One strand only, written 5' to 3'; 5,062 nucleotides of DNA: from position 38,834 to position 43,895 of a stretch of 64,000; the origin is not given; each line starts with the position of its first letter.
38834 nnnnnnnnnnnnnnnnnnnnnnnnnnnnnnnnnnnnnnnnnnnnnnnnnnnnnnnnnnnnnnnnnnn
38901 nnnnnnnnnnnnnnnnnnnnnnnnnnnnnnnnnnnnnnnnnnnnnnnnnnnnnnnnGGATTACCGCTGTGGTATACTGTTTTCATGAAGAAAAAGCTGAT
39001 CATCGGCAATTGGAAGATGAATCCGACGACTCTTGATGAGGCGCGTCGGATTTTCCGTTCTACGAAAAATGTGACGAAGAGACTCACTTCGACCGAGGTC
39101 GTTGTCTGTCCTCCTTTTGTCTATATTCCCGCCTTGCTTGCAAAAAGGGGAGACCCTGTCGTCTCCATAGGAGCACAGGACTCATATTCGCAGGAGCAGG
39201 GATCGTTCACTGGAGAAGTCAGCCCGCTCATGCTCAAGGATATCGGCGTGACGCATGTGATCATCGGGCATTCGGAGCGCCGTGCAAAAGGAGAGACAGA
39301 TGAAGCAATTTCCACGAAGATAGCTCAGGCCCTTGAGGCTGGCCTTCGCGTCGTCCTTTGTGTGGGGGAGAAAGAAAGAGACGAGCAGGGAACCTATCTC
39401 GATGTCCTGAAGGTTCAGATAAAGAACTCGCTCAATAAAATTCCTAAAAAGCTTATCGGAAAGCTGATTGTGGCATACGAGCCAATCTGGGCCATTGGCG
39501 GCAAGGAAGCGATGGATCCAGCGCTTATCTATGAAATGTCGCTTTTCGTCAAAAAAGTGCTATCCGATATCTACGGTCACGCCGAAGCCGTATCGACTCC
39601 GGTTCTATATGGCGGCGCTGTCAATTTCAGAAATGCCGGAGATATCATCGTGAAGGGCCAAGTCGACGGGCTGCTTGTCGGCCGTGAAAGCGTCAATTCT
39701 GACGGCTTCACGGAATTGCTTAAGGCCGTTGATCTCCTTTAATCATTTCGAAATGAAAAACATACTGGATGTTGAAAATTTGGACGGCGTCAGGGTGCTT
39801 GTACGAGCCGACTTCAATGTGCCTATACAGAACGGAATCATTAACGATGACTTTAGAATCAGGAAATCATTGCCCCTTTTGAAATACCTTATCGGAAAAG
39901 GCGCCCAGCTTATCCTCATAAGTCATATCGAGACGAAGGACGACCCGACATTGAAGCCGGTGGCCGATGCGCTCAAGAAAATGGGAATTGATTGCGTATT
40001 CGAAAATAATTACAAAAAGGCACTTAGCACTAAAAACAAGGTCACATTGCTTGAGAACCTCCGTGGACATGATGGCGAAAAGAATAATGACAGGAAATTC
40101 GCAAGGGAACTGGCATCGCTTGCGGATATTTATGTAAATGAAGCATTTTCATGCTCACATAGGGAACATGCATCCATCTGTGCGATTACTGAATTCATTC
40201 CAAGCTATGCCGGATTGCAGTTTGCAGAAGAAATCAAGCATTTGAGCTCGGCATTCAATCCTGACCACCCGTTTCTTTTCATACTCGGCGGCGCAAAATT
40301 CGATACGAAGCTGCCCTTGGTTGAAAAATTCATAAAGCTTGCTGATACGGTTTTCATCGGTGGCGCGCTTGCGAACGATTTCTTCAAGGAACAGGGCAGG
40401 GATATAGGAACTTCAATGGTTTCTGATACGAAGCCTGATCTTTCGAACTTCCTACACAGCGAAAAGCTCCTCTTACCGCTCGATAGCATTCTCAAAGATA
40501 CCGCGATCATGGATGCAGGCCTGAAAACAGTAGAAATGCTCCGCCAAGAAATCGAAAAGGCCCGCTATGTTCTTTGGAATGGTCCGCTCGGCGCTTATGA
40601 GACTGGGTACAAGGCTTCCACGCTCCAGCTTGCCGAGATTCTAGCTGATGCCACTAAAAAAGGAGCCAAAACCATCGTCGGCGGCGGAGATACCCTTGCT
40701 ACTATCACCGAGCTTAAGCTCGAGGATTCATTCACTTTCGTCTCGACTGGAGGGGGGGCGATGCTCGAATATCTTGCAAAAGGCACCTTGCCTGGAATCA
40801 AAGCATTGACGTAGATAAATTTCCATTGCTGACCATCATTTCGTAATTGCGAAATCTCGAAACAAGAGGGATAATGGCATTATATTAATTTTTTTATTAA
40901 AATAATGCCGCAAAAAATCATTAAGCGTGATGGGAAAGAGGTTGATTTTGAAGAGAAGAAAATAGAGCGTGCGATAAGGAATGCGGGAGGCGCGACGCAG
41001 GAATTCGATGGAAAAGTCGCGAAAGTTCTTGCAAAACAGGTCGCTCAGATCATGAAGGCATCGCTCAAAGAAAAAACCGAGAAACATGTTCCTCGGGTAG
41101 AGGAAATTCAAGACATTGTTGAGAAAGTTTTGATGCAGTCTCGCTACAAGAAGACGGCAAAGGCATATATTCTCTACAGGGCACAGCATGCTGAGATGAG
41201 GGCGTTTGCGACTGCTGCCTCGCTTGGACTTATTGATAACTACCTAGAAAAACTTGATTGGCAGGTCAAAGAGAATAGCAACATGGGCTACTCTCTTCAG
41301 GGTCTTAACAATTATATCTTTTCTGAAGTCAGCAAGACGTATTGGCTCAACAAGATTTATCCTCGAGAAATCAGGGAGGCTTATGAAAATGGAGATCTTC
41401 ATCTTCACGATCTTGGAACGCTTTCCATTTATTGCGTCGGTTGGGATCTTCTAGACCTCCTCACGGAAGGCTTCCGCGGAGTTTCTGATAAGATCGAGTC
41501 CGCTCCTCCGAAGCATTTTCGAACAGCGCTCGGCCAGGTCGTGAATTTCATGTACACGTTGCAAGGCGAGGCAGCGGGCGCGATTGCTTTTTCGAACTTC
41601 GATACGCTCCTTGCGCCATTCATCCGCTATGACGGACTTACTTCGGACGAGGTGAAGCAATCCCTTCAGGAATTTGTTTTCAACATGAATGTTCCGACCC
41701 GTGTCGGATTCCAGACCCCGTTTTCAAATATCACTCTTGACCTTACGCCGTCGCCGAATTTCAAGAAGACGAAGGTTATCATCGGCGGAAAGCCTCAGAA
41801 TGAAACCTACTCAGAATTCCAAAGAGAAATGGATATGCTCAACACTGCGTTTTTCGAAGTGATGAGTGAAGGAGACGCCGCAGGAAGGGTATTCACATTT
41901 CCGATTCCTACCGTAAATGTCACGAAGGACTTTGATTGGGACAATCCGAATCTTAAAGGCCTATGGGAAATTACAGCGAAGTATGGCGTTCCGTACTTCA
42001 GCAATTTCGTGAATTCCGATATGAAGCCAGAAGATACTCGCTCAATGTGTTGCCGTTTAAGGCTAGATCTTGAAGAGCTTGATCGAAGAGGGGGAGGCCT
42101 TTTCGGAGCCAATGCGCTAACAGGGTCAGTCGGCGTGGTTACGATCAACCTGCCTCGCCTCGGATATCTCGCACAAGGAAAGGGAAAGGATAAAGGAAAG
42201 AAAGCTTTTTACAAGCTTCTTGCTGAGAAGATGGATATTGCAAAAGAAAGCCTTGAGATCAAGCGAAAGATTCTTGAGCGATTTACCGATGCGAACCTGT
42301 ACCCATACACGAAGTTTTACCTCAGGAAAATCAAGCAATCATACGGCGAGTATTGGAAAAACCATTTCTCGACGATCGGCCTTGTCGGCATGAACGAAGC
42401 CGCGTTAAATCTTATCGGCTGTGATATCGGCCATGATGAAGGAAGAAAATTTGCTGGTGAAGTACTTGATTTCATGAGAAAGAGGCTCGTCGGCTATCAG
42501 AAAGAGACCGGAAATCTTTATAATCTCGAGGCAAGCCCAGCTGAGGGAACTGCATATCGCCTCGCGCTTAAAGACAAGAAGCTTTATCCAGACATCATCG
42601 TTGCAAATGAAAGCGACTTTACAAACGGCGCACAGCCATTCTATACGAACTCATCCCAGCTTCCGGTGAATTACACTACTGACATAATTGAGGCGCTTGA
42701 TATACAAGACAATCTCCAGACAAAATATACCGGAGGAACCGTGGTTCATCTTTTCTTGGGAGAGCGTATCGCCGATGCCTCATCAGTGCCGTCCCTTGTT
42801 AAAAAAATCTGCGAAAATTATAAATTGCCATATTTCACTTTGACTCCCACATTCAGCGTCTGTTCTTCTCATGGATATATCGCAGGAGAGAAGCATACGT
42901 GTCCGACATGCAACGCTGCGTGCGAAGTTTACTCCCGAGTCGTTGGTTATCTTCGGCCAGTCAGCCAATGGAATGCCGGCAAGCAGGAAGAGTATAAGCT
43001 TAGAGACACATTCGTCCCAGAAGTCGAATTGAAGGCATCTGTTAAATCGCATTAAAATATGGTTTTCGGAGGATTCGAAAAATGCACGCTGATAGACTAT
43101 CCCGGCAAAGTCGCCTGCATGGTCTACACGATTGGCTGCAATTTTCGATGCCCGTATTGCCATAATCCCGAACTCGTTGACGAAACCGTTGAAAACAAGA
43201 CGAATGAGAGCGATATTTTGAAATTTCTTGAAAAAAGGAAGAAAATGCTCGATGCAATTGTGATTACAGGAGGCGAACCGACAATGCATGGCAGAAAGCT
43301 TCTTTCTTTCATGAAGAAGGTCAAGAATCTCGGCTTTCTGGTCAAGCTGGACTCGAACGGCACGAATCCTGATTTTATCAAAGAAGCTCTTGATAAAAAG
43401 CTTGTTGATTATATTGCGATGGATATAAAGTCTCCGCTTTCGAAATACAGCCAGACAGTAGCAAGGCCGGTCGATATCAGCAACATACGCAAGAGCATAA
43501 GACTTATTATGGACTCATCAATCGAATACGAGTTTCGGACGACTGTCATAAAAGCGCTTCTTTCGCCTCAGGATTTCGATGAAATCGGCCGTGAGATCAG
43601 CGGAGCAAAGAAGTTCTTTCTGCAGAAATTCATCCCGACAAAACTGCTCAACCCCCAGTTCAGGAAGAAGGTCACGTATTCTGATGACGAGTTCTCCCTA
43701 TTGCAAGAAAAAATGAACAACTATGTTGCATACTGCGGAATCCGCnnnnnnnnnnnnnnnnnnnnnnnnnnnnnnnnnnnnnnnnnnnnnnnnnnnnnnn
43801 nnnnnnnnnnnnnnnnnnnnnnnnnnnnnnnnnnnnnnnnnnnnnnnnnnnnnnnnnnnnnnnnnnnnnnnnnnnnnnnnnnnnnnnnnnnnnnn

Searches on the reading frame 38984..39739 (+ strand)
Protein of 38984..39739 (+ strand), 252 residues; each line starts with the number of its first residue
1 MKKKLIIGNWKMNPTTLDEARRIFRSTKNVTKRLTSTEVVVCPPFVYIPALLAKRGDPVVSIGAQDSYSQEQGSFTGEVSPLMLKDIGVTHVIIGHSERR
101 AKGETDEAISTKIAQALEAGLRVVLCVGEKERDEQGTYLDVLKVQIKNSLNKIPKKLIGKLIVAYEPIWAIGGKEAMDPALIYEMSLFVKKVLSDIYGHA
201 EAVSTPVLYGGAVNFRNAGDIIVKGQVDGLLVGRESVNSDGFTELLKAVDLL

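Call 15: search_protein_families(library=pfam, proteins=[window:38984-39739:+], max_evalue=0.01)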
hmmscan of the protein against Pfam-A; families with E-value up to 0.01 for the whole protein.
window:38984-39739:+ (252 aa): 1 family
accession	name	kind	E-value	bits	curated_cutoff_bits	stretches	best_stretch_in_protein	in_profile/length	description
PF00121.24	TIM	-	2.8e-71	240.3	20.1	1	4-248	1-244/245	Triosephosphate isomerase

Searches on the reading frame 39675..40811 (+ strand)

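Call 15: search_protein_families(library=pfam, proteins=[window:39675-40811:+], max_evalue=0.01)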
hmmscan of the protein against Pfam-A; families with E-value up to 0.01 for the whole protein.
window:39675-40811:+ (379 aa): 1 family
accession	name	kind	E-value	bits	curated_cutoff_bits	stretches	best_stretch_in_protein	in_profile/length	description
PF00162.24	PGK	-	4.6e-97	325.8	27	1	35-368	5-377/379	Phosphoglycerate kinase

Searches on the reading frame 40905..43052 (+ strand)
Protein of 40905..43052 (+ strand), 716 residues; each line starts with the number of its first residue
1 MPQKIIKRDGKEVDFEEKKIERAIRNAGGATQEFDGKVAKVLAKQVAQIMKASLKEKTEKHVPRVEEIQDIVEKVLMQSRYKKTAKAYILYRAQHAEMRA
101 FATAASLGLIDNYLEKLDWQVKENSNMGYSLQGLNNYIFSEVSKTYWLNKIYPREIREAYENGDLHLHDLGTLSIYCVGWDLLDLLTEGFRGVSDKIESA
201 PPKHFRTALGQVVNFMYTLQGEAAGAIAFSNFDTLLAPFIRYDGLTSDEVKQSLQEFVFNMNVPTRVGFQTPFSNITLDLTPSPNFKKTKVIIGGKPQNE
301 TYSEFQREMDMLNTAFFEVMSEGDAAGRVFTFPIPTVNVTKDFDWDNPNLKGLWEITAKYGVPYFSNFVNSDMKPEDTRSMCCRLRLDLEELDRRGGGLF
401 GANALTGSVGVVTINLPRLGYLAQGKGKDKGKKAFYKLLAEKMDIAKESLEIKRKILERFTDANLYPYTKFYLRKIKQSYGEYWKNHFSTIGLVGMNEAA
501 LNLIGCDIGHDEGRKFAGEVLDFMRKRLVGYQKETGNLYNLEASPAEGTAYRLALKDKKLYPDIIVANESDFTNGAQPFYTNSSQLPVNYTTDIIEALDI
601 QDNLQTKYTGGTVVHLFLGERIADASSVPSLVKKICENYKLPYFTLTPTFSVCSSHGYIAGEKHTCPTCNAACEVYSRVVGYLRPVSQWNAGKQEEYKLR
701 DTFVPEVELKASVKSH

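Call 16: search_protein_families(library=pfam, proteins=[window:40905-43052:+], max_evalue=0.01)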
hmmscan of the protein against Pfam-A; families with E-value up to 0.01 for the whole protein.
window:40905-43052:+ (716 aa): 2 families
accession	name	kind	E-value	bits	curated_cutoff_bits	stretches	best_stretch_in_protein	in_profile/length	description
PF13597.11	NRDD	-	1.2e-194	648.6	26.2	1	123-703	1-562/562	Anaerobic ribonucleoside-triphosphate reductase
PF03477.21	ATP-cone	-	3.4e-21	76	25.8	1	4-96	2-87/88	ATP cone domain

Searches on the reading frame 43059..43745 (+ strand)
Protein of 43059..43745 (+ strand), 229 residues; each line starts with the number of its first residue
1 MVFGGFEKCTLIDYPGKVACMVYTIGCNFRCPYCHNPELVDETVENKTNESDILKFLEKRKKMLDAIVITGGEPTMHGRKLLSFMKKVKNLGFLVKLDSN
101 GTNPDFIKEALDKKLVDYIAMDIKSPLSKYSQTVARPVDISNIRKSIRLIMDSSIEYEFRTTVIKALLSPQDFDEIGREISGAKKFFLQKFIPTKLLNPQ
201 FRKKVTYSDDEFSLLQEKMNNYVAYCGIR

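Call 16: search_protein_families(library=pfam, proteins=[window:43059-43745:+], max_evalue=0.01)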
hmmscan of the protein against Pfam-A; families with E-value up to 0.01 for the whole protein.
window:43059-43745:+ (229 aa): 2 families
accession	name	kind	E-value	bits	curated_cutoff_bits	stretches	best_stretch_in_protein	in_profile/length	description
PF04055.27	Radical_SAM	-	1.2e-16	61.7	29.5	1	22-163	2-150/166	Radical SAM superfamily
PF13353.11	Fer4_12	-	2.4e-12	47.8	22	1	18-130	6-120/137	4Fe-4S single cluster domain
